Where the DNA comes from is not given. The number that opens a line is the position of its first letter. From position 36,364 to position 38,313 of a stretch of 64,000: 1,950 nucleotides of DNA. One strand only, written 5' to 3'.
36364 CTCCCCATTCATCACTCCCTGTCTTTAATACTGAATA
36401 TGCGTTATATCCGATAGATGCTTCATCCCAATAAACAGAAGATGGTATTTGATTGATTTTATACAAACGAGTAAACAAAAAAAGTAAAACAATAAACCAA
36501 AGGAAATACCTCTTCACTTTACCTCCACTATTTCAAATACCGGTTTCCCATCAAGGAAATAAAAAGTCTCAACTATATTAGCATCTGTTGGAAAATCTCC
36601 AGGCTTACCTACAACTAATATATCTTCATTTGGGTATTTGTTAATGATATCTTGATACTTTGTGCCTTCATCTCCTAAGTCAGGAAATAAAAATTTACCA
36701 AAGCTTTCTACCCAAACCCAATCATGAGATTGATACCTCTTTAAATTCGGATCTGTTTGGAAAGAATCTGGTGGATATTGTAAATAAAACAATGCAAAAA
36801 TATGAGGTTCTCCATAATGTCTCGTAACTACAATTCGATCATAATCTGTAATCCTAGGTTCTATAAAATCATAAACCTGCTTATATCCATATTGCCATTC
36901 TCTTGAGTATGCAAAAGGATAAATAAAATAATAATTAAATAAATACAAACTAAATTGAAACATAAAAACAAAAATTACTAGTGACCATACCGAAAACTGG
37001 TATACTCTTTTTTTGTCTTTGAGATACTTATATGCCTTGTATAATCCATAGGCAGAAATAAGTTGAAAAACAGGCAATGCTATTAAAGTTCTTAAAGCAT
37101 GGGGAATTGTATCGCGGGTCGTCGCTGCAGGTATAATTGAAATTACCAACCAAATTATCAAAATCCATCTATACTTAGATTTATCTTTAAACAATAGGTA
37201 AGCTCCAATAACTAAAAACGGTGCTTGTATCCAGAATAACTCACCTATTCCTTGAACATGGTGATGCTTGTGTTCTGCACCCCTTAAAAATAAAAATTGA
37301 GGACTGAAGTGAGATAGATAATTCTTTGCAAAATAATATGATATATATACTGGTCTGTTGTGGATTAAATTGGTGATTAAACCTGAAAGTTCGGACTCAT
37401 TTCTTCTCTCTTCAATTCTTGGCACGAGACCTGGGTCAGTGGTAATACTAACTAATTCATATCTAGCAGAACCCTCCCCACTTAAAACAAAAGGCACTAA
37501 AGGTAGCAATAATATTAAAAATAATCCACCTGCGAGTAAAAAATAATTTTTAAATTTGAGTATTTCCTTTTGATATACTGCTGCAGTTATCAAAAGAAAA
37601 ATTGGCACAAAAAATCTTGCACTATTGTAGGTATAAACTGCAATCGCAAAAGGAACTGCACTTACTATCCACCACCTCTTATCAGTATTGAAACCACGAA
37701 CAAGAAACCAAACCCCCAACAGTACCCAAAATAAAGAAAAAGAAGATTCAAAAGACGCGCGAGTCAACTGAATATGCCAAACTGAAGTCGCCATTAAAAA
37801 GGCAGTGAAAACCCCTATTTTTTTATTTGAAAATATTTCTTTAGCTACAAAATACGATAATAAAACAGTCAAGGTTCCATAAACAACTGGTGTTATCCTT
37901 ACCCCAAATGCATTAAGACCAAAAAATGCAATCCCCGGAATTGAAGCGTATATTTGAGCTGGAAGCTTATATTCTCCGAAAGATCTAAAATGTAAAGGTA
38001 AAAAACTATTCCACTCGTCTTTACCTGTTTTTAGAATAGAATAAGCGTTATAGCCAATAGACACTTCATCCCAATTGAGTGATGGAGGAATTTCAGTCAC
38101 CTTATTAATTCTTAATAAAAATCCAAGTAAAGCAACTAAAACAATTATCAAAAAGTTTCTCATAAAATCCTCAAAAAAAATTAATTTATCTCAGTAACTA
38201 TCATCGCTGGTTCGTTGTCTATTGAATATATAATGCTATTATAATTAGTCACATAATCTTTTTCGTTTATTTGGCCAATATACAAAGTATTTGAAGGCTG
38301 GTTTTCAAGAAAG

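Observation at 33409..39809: Tandem quartet of PMT/ArnT-like GT-C paralogs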

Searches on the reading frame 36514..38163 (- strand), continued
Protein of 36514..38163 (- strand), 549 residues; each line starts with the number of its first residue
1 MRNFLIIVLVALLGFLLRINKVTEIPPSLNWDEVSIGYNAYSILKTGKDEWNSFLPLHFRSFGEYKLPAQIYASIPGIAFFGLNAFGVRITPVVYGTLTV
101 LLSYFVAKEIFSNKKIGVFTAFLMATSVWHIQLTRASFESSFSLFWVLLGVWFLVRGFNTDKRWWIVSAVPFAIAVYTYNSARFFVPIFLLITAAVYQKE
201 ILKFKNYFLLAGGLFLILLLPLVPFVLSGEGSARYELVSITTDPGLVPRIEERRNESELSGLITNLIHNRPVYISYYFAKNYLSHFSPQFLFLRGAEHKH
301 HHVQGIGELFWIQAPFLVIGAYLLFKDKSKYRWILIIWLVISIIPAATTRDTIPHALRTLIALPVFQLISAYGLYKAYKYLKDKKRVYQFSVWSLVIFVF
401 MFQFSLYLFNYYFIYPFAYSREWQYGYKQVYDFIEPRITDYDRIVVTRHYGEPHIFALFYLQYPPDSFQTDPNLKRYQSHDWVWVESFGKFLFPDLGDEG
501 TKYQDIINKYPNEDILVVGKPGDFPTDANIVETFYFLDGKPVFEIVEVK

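Call 49: fold_search(model_id=the predicted structure, library=pdb)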
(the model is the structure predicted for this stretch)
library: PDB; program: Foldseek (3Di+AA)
matches with E <= 10: 166; with E <= 0.001: 19
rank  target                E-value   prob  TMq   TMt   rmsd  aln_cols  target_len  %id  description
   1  8b6l_I                1.1e-08  1.00  0.50  0.42  14.4       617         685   14  Subtomogram average of the human Sec61-TRAP-OSTA-translocon (released 2022-12-07)
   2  9n9j_I                2.8e-08  1.00  0.49  0.40  14.2       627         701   14  Structure of a GRP94 folding intermediate engaged with a CCDC134- and FKBP11-bound secretory translocon (released 2025-11-19)
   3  7e9s_A                6.0e-08  1.00  0.47  0.32  12.3       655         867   16  Archaeal oligosaccharyltransferase AglB from Archaeoglobus fulgidus in complex with an inhibitory peptide and a dolich (released 2021-09-08)
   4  3wak                  6.3e-08  1.00  0.49  0.34  12.8       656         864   16  Crystal structure of the Archaeoglobus fulgidus oligosaccharyltransferase (O29867_ARCFU) in the apo form (released 2013-10-30)
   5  6s7o_A                1.8e-07  1.00  0.51  0.44  12.4       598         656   12  Cryo-EM structure of human oligosaccharyltransferase complex OST-A (released 2019-12-18)
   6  8pn9_A                2.2e-07  1.00  0.47  0.41  14.2       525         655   15  Structure of human oligosaccharyltransferase OST-A complex bound to NGI-1 (released 2024-05-08)
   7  3waj                  5.2e-07  1.00  0.44  0.31  13.3       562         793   15  Crystal structure of the Archaeoglobus fulgidus oligosaccharyltransferase (O29867_ARCFU) complex with Zn and sulfate (released 2013-10-30)
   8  5ezm                  8.7e-07  1.00  0.45  0.46  14.4       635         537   12  Crystal Structure of ArnT from Cupriavidus metallidurans in the apo state (released 2016-02-17)
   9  6gxc_A                9.5e-07  1.00  0.51  0.41  14.4       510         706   14  Bacterial oligosaccharyltransferase PglB in complex with an inhibitory peptide and a reactive lipid-linked oligosaccha (released 2018-11-14)
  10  8age_A                9.9e-07  1.00  0.49  0.43  12.1       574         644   14  Structure of yeast oligosaccharylransferase complex with acceptor peptide bound (released 2022-12-07)
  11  5ogl_A                2.3e-06  1.00  0.49  0.40  15.1       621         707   14  Structure of bacterial oligosaccharyltransferase PglB in complex with an acceptor peptide and an lipid-linked oligosac (released 2017-10-25)
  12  6s7t_A                2.5e-06  1.00  0.51  0.41  12.2       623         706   13  Cryo-EM structure of human oligosaccharyltransferase complex OST-B (released 2019-12-18)
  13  8agb_A                2.6e-06  1.00  0.51  0.45  11.1       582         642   13  Structure of yeast oligosaccharylransferase complex with lipid-linked oligosaccharide bound (released 2022-12-07)
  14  6ezn_F                3.5e-06  1.00  0.50  0.43  12.6       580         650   12  Cryo-EM structure of the yeast oligosaccharyltransferase (OST) complex (released 2018-01-17)
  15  5f15                  4.9e-06  1.00  0.51  0.52  12.5       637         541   13  Crystal Structure of ArnT from Cupriavidus metallidurans bound to Undecaprenyl phosphate (released 2016-02-17)
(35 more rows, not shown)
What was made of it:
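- On GT-C fold glycosyltransferase superfamily (ArnT/PMT/STT3-like class): Foldseek gives E 1e-8 to 1e-6 (call 49).
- Foldseek agrees (call 49).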

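Call 52: find_related_loci(query=A2, collection=genome_contigs, flank=10000)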
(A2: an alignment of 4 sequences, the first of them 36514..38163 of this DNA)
Query A2 (549 aa) in genome_contigs; peptide patterns used: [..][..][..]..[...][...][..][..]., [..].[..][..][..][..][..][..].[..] (x = any residue, [..] = any of these).
598 stretches matched a pattern (row limit reached: there are more); 488 encode a relative of the query (tblastn E <= 1e-3); the best 80 are kept; 80 distinct loci.
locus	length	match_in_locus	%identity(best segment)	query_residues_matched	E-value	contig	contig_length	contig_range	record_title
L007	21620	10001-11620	61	9-549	0e+0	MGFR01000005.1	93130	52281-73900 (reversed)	MAG: Candidatus Woesebacteria bacterium RBG_13_46_13 RBG_13_scaffold_25, whole genome shotgun sequence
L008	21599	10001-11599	57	16-549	0e+0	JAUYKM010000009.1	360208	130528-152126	MAG: Candidatus Daviesbacteria bacterium isolate C24_metabat.bin.195_sub C24_k141_65138, whole genome shotgun sequence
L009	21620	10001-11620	58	5-547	0e+0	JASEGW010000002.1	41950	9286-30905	MAG: bacterium isolate Yes70-06 NODE_2_length_41950_cov_10.291347, whole genome shotgun sequence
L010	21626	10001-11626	57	5-549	0e+0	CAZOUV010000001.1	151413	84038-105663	MAG TPA_asm: uncultured Gammaproteobacteria bacterium isolate SRP319275_co4_254 genome assembly, contig: NODE_50_length_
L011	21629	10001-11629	57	1-546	0e+0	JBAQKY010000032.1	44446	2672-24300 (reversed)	MAG: Microgenomates group bacterium isolate MFD12071_ilm_asm_bin3 k127_18788, whole genome shotgun sequence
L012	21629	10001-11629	57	7-547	0e+0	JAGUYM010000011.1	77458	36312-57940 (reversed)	MAG: Candidatus Woesebacteria bacterium isolate DeMMO6_63 c_000000051655, whole genome shotgun sequence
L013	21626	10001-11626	57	5-549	0e+0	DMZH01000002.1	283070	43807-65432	MAG TPA_asm: Candidatus Woesebacteria bacterium isolate UBA8517 contig_17954, whole genome shotgun sequence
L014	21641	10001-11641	57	2-549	0e+0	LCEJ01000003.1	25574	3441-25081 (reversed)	MAG: Candidatus Daviesbacteria bacterium GW2011_GWA2_42_7 UV41_C0003, whole genome shotgun sequence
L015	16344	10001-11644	57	5-547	0e+0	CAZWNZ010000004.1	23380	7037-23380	MAG TPA_asm: uncultured Gammaproteobacteria bacterium isolate SRP192927_co3_839 genome assembly, contig: NODE_4426_lengt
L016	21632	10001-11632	56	5-549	0e+0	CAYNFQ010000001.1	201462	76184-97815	MAG TPA_asm: uncultured Gammaproteobacteria bacterium isolate binchicken_co110_279 genome assembly, contig: NODE_160_len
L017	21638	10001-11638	54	1-547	0e+0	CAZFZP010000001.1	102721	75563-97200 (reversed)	MAG TPA_asm: uncultured Gammaproteobacteria bacterium isolate SRP050083_co3_227 genome assembly, contig: NODE_63_length_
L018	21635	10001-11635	56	4-549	0e+0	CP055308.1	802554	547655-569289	MAG: Candidatus Woesebacteria bacterium isolate Ch104a chromosome, complete genome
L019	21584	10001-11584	57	18-547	0e+0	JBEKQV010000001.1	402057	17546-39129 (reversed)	MAG: Candidatus Microgenomates bacterium isolate SPRUCE 496 SPRUCE_496_1, whole genome shotgun sequence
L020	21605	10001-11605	55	14-549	0e+0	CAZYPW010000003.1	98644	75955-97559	MAG TPA_asm: uncultured Gammaproteobacteria bacterium isolate binchicken_co38_269 genome assembly, contig: NODE_541_leng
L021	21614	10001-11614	54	1-549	0e+0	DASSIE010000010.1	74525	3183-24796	MAG TPA_asm: Patescibacteria group bacterium isolate SMAG_U1079 k141_510940, whole genome shotgun sequence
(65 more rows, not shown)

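Call 78: list_cluster_members(proteins=[window:36514-38163:-, window:38181-39809:-])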
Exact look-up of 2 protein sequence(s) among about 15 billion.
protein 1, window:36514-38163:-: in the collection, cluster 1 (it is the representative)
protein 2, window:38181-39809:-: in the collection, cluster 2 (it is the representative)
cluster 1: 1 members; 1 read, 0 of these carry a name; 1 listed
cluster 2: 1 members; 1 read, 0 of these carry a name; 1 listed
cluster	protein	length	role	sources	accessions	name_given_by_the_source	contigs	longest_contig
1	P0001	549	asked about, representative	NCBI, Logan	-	-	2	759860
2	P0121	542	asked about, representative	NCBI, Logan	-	-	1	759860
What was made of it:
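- Tried and rejected: Naming the source organism through exact cluster look-up: no name is on record (call 78).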

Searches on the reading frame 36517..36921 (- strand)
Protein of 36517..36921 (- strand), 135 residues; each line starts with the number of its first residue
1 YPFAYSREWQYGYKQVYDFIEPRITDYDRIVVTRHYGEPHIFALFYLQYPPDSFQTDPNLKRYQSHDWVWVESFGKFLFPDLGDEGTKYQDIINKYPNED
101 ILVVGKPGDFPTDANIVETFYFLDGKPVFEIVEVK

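Call 66: predict_structure(alignment_id=A5)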
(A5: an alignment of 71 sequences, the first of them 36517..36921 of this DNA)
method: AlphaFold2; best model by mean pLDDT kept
length: 135 residues; sequences in the alignment: 71
mean_pLDDT: 92.3   pTM: 0.86
mean pLDDT of the five models: 92.3, 91.9, 92.0, 90.9, 90.8
residues with pLDDT >= 90: 114; 70-90: 14; 50-70: 5; < 50: 2
segments of 3 or more residues with pLDDT < 50: none
pLDDT, mean of each block of 10 residues (from residue 1): 62 94 97 94 94 94 91 97 95 97 97 95 91 95
secondary structure, 60 per line:
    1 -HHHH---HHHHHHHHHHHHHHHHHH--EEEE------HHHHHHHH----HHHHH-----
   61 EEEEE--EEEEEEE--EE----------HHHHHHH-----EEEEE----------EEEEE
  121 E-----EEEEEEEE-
elements in order: H2-5 H9-26 E29-32 H39-46 H51-55 E61-65 E68-74 H89-95 E101-105 E116-121 E127-134
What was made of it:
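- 36517..36921 (-): P3 C-terminal extracytoplasmic alpha/beta domain (residues 415-549), starting with the conserved (D/E)W motif (W423). AF2 model pLDDT 92.3 (call 66).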
